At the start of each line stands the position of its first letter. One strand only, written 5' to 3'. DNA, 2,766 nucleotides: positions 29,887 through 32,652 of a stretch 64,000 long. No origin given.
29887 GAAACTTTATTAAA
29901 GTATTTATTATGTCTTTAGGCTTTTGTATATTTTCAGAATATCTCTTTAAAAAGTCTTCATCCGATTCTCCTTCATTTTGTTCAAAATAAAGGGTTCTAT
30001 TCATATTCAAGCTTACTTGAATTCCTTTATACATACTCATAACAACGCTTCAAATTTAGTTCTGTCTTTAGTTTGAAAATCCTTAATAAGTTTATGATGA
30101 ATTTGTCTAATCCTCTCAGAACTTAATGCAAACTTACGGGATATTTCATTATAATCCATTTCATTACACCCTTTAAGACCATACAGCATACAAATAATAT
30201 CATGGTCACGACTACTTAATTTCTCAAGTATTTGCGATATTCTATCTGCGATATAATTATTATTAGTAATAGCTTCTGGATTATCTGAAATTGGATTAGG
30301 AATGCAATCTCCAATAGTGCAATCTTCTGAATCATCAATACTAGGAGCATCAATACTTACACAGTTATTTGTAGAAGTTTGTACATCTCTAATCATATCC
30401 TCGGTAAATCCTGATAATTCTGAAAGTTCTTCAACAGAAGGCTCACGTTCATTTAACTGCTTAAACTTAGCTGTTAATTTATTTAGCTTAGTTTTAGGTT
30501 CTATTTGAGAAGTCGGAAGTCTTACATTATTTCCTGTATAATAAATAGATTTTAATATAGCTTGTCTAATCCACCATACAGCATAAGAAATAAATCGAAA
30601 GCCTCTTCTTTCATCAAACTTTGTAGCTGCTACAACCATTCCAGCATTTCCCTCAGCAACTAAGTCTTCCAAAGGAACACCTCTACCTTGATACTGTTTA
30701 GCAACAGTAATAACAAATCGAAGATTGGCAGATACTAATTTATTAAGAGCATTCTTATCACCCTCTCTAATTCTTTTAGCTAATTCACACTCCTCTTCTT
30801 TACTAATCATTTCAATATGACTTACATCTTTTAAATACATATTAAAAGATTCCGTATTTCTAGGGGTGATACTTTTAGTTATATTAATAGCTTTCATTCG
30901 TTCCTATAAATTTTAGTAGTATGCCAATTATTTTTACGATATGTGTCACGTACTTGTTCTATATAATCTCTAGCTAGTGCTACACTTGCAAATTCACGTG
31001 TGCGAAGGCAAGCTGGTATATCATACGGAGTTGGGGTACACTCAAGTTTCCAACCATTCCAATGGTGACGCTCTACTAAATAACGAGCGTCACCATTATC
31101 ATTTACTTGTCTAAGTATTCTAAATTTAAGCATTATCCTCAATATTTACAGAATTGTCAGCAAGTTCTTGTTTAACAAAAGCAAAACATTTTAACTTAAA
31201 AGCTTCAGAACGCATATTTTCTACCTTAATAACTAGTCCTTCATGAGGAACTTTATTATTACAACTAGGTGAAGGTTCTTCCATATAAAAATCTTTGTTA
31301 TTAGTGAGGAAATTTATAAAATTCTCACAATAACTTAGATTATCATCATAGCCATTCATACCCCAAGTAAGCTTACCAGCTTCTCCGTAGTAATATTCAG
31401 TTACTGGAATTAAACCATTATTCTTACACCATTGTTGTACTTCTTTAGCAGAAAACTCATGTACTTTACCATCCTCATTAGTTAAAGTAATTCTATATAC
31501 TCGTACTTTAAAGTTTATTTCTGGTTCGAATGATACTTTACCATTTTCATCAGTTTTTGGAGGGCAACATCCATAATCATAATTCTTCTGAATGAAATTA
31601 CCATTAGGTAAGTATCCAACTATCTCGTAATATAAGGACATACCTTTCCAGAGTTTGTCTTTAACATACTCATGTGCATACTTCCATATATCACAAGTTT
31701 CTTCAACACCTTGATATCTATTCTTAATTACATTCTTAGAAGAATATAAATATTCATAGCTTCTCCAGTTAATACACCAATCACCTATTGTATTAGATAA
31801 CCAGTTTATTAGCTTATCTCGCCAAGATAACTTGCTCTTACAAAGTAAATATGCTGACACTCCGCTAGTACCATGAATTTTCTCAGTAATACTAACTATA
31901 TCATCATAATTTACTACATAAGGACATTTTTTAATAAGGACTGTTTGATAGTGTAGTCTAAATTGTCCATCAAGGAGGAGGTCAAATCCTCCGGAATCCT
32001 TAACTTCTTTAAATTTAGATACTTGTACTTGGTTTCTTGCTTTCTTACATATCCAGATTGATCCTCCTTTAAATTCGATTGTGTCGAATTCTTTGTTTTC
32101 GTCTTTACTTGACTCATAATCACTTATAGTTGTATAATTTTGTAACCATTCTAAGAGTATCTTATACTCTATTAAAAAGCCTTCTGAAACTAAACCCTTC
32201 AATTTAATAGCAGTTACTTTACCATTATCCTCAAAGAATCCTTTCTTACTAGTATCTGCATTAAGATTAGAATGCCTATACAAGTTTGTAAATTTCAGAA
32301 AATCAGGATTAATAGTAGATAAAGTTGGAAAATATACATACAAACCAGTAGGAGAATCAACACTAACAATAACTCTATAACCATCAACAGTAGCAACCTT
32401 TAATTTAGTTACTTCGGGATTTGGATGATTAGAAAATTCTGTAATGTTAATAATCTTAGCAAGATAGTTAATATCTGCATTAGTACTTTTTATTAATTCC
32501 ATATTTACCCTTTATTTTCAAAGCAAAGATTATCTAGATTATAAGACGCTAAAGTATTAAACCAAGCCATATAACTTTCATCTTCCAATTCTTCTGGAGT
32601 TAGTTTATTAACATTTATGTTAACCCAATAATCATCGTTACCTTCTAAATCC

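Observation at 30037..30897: Phage-encoded full-length sigma-70-family sigma factor in a phage that also carries its own RNAP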

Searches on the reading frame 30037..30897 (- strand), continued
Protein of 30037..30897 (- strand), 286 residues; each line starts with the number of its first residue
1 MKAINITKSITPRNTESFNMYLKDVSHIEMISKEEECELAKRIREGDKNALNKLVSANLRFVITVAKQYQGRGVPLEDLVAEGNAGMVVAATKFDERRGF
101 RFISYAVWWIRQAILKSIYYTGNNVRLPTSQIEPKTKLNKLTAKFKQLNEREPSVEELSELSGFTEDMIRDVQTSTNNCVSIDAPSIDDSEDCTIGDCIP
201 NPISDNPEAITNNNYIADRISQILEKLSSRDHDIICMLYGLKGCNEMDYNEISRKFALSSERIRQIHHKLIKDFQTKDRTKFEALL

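Call 100: fold_search(model_id=the predicted structure, library=pdb)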
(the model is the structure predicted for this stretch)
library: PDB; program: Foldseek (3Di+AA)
matches with E <= 10: 395; with E <= 0.001: 189
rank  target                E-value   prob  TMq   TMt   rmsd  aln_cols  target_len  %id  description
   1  9a58_A                1.4e-17  1.00  0.45  0.36  16.6       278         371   31  Integrative model of SIGA-RPOC by crosslinking MS and deep learning (released 2024-09-18)
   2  8x6f_E                3.4e-16  1.00  0.42  0.44  17.7       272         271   33  Cryo-EM structure of Staphylococcus aureus sigA-dependent RNAP-promoter open complex (released 2024-06-05)
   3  5ipl_F                6.4e-16  1.00  0.41  0.42  18.0       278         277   29  SigmaS-transcription initiation complex with 4-nt nascent RNA (released 2016-03-30)
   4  8r3m_F                8.5e-16  1.00  0.42  0.40  18.1       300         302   30  Mycobacterium smegnatis RNA polymerase transcription initiation complex with SigmaA, RbpA, HelD N-terminal, CO and PCh (released 2024-10-02)
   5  8dy9_F                1.5e-15  1.00  0.43  0.41  18.4       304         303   29  Streptomyces venezuelae RNAP unconstrained open promoter complex with WhiA and WhiB transcription factors (released 2023-03-01)
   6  7kin_F                2.1e-15  1.00  0.42  0.39  18.2       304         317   30  Mycobacterium tuberculosis WT RNAP transcription open promoter complex with WhiB7 promoter (released 2021-04-21)
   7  9ynp_F                2.3e-15  1.00  0.41  0.37  18.4       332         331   29  Cryo-EM structure of Escherichia coli transcription initiation complex with GpA and pseudouridimycin (PUM) (released 2026-04-08)
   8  7l7b_F                3.4e-15  1.00  0.43  0.45  17.9       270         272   34  Clostridioides difficile RNAP with fidaxomicin (released 2022-02-02)
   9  6c04_F                3.4e-15  1.00  0.41  0.38  18.5       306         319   29  Mtb RNAP Holo/RbpA/double fork DNA -closed clamp (released 2018-03-28)
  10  5tw1_F                3.4e-15  1.00  0.40  0.38  17.8       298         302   29  Crystal structure of a Mycobacterium smegmatis transcription initiation complex with RbpA (released 2017-01-18)
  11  6vvv_F                3.5e-15  1.00  0.39  0.37  18.4       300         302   30  Crystal structure of a Mycobacterium smegmatis transcription initiation complex with Rifampicin-resistant RNA polymera (released 2020-10-21)
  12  6vvt_F                3.9e-15  1.00  0.39  0.37  18.2       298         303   30  Crystal structure of a Mycobacterium smegmatis transcription initiation complex with Rifampicin-resistant RNA polymera (released 2020-10-21)
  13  6dcf_F                4.3e-15  1.00  0.39  0.38  17.3       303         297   29  Crystal structure of a Mycobacterium smegmatis transcription initiation complex with Rifampicin-resistant RNA polymera (released 2018-09-05)
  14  6ccv_F                4.5e-15  1.00  0.39  0.37  18.2       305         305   29  Crystal structure of a Mycobacterium smegmatis RNA polymerase transcription initiation complex with inhibitor Rifampic (released 2018-08-15)
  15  9e87_F                5.2e-15  1.00  0.41  0.39  17.9       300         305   30  De Novo Mycobacterium tuberculosis transcription initiation pre-RPO promoter complex with open Beta' clamp (RNA Polyme (released 2025-10-01)
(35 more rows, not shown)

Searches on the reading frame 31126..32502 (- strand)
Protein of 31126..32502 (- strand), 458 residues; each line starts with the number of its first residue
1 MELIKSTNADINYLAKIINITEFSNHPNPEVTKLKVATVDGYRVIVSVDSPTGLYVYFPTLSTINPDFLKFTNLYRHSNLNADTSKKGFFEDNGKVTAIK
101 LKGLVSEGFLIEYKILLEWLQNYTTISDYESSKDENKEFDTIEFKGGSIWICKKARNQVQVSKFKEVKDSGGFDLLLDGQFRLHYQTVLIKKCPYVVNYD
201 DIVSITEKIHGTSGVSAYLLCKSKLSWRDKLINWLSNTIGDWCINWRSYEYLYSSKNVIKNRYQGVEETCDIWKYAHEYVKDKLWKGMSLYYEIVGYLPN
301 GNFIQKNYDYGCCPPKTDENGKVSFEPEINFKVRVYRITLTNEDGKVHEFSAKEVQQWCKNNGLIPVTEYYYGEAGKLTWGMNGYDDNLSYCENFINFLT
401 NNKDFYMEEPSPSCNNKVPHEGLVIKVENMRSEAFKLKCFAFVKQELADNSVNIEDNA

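Call 19: search_protein_families(library=phrogs, proteins=[window:31126-32502:-], max_evalue=0.001)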
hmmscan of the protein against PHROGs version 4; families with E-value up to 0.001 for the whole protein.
window:31126-32502:- (458 aa): 1 family
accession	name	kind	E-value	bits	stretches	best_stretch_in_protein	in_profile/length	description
phrog_968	-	DNA, RNA and nucleotide metabolism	1.5e-25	91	1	10-446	6-392/398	RNA ligase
